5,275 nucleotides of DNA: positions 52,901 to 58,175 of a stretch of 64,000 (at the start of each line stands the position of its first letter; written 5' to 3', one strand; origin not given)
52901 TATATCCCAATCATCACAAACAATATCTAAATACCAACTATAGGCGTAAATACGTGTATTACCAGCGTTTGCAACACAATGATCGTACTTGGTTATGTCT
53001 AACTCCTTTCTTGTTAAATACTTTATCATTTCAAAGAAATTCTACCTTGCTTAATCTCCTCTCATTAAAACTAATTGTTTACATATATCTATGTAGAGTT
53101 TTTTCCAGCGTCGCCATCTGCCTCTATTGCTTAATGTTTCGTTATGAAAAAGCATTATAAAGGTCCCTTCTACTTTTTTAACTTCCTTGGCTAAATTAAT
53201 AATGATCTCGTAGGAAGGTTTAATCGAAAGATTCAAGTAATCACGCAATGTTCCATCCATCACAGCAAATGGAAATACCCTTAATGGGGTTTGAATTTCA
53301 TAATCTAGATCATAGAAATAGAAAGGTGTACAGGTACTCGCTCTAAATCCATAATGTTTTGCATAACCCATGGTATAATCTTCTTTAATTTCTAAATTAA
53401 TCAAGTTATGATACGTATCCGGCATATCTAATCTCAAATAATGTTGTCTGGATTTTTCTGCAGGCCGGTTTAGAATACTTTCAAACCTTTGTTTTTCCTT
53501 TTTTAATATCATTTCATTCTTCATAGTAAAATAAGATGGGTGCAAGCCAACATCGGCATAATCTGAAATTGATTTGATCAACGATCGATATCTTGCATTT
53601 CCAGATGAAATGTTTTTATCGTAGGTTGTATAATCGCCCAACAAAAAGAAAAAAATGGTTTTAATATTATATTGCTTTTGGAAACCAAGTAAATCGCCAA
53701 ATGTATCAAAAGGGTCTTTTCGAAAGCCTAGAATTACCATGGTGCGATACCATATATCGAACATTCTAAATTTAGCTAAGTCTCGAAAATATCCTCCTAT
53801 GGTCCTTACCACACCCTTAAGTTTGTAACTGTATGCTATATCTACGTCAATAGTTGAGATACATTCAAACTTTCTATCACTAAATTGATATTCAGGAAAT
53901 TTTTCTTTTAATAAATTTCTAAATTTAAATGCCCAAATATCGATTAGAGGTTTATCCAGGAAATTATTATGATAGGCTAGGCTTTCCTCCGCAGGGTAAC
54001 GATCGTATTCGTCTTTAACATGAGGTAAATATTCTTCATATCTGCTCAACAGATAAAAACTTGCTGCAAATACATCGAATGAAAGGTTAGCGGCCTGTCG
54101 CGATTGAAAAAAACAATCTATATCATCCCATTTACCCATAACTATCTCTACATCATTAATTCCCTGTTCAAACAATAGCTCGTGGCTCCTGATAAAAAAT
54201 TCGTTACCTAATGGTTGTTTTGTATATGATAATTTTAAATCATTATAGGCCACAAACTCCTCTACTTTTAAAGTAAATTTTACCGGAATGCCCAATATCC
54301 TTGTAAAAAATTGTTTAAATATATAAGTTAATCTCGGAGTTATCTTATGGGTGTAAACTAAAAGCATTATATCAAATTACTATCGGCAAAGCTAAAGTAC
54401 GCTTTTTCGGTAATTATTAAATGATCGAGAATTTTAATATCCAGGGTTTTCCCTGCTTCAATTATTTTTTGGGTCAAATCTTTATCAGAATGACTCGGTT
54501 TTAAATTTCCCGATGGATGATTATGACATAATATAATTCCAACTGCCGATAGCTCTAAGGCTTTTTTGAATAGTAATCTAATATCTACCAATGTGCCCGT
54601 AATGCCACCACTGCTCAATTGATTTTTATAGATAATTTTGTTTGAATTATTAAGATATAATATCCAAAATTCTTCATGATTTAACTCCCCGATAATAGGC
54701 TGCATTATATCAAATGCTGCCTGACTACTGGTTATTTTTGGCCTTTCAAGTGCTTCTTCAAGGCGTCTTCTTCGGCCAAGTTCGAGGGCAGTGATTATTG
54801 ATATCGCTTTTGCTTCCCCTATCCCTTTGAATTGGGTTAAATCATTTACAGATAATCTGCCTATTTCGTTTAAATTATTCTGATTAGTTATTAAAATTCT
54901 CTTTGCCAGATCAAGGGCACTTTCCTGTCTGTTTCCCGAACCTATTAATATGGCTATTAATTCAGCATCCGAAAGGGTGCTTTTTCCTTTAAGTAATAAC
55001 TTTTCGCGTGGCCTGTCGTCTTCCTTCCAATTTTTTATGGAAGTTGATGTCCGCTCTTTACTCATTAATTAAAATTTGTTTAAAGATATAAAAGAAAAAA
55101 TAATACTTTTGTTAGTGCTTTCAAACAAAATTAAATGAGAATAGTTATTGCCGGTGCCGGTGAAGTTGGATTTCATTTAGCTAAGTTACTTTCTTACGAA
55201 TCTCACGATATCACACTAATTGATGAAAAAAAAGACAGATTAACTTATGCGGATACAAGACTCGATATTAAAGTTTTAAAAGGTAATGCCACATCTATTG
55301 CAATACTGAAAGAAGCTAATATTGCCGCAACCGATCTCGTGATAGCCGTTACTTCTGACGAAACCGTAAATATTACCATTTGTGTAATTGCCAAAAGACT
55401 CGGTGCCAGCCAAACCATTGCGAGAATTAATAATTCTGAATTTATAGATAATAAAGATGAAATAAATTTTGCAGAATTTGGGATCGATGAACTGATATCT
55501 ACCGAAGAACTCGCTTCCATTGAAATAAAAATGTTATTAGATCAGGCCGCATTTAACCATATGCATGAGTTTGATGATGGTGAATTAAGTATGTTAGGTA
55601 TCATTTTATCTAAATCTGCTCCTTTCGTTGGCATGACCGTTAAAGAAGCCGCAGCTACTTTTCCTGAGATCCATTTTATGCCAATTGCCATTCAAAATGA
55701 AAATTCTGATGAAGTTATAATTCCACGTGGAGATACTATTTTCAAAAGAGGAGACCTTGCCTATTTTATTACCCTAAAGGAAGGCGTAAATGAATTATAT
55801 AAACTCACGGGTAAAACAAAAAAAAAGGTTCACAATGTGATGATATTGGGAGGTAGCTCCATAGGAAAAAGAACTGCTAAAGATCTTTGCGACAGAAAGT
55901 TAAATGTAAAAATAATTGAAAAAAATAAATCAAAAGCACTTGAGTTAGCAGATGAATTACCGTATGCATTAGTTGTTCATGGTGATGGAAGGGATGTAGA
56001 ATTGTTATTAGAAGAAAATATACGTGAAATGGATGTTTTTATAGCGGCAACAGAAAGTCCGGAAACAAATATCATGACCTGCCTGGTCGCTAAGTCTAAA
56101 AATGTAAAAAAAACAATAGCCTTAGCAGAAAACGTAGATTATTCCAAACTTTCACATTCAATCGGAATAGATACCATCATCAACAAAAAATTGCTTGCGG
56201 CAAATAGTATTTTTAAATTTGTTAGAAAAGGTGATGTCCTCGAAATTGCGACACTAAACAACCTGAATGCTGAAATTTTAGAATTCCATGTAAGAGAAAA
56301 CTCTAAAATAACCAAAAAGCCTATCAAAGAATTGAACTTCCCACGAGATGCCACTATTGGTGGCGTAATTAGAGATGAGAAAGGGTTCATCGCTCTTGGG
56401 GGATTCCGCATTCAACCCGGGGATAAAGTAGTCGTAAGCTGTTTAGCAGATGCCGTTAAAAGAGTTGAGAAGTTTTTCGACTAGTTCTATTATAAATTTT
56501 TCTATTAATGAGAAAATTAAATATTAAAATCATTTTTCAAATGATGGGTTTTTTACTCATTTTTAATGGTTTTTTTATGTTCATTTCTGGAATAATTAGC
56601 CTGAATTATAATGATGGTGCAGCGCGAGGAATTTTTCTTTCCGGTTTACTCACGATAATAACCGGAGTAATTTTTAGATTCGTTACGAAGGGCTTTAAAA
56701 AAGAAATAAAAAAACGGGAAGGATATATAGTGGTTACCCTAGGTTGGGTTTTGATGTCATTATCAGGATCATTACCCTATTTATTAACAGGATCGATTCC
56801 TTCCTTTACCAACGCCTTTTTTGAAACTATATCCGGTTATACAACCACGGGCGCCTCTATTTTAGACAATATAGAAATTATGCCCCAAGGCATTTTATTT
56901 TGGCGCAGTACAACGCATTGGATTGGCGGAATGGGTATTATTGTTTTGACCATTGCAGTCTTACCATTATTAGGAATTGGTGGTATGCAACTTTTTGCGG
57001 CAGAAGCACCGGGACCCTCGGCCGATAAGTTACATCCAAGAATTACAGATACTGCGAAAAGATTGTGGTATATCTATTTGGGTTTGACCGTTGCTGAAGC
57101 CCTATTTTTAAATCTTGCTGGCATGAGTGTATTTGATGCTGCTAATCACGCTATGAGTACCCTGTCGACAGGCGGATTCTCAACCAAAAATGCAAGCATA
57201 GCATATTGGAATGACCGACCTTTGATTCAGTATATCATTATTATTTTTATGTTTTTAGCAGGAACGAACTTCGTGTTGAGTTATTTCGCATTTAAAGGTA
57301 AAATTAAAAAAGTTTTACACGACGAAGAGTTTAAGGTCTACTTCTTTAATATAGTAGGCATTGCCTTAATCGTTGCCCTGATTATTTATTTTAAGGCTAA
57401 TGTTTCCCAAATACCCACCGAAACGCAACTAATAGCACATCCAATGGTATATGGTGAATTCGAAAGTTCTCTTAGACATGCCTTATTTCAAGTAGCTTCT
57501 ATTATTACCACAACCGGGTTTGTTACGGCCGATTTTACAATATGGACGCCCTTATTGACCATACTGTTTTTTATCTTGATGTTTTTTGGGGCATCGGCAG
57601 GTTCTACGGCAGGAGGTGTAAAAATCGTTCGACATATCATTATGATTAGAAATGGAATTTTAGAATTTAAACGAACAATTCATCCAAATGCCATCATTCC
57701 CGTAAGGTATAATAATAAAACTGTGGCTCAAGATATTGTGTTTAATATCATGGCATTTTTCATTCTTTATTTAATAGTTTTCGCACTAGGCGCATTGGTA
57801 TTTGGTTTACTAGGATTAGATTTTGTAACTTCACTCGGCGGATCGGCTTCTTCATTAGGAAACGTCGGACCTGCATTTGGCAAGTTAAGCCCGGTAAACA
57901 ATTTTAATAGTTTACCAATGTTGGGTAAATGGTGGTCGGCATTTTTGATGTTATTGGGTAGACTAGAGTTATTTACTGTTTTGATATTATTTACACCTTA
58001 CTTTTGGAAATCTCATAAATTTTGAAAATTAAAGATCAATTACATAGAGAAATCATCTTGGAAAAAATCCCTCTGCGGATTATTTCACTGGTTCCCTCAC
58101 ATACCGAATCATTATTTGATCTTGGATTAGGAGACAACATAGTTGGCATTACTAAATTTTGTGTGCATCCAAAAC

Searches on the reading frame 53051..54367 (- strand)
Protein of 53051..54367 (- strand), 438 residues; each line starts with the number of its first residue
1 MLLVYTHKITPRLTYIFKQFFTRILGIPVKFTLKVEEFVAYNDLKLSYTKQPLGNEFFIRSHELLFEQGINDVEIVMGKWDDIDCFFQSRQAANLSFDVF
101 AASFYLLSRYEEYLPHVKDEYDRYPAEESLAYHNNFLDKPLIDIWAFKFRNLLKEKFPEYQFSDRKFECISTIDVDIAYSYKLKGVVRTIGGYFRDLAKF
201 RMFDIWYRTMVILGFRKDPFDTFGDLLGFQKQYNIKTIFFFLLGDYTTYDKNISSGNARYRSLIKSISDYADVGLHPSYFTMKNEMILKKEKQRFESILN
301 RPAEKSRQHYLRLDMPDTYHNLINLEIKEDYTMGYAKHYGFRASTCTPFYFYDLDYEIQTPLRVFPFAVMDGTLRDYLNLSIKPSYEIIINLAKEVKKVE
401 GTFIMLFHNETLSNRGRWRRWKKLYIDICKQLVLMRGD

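Call 44: search_protein_families(library=pfam, proteins=[window:53051-54367:-], max_evalue=0.00001)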
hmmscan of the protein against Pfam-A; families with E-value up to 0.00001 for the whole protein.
window:53051-54367:- (438 aa): 1 family
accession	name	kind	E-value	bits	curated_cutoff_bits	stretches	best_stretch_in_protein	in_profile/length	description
PF23019.1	DUF7033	-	4e-37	126.9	27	1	96-183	2-89/90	Family of unknown function (DUF7033)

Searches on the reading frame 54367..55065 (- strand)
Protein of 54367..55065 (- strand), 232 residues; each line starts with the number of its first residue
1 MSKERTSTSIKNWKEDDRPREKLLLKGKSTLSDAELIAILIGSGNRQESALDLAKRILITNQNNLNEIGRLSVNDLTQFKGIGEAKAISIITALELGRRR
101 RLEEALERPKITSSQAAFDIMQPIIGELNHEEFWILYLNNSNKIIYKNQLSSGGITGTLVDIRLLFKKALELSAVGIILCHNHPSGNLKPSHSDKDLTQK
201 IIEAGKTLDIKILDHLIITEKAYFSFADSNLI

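Call 45: search_protein_families(library=pfam, proteins=[window:54367-55065:-], max_evalue=0.00001)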
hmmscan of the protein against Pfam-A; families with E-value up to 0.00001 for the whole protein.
window:54367-55065:- (232 aa): 2 families
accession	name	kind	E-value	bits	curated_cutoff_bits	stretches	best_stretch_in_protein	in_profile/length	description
PF04002.20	RadC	-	7.5e-43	145.8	22.1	1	111-230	1-120/121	RadC-like JAB domain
PF20582.4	UPF0758_N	-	3.9e-31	107.4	27.1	1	10-88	1-77/77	UPF0758 N-terminal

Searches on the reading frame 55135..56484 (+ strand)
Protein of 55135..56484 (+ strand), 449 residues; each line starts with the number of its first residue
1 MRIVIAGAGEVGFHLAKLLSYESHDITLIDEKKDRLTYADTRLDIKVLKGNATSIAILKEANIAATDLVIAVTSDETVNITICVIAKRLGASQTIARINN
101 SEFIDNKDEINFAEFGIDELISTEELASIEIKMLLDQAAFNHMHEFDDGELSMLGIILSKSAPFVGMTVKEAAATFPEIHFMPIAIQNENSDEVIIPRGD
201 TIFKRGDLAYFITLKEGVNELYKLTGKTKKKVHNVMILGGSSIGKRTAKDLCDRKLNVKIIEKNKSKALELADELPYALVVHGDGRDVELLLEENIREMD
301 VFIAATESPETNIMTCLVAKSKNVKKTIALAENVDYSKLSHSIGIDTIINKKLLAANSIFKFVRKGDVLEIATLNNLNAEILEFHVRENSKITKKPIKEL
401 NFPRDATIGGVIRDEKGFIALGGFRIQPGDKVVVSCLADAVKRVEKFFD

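Call 45: search_protein_families(library=pfam, proteins=[window:55135-56484:+], max_evalue=0.00001)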
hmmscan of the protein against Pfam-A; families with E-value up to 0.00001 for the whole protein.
window:55135-56484:+ (449 aa): 5 families
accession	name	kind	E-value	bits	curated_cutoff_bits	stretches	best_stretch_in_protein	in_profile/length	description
PF02254.24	TrkA_N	-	3.5e-49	166.4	23.8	2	235-350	1-115/116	TrkA-N domain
PF02080.26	TrkA_C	-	5.9e-26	90.6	27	2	382-448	2-70/71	TrkA-C domain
PF13241.12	NAD_binding_7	-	1.6e-12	48.4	22.1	0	2-90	9-86/104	Putative NAD(P)-binding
PF13460.12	NAD_binding_10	-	1.1e-07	32.4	27.2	0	242-338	5-92/184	NAD(P)H-binding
PF01488.26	Shikimate_DH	-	9.8e-07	29.4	24.3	0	231-322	11-99/138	Shikimate / quinate 5-dehydrogenase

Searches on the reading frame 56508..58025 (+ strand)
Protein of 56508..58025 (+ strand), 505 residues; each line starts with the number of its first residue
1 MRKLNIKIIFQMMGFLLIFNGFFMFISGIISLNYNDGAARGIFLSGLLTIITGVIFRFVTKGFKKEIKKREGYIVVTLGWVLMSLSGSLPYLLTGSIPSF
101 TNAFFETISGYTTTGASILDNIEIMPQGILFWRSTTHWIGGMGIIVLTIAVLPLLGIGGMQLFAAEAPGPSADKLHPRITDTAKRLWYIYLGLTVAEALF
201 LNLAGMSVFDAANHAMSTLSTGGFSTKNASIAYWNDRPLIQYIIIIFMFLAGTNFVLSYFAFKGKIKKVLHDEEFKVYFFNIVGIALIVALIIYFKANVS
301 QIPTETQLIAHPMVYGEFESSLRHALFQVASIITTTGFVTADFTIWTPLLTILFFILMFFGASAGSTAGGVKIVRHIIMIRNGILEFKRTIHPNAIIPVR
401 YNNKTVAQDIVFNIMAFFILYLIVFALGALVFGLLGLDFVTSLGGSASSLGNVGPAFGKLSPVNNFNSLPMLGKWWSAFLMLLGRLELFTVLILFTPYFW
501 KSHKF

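Call 45: search_protein_families(library=pfam, proteins=[window:56508-58025:+], max_evalue=0.00001)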
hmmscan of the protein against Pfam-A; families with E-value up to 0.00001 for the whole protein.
window:56508-58025:+ (505 aa): 1 family
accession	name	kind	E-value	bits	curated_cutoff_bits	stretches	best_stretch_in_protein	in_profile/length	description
PF02386.22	TrkH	-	6.8e-76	256.2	27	1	42-496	5-491/502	Cation transport protein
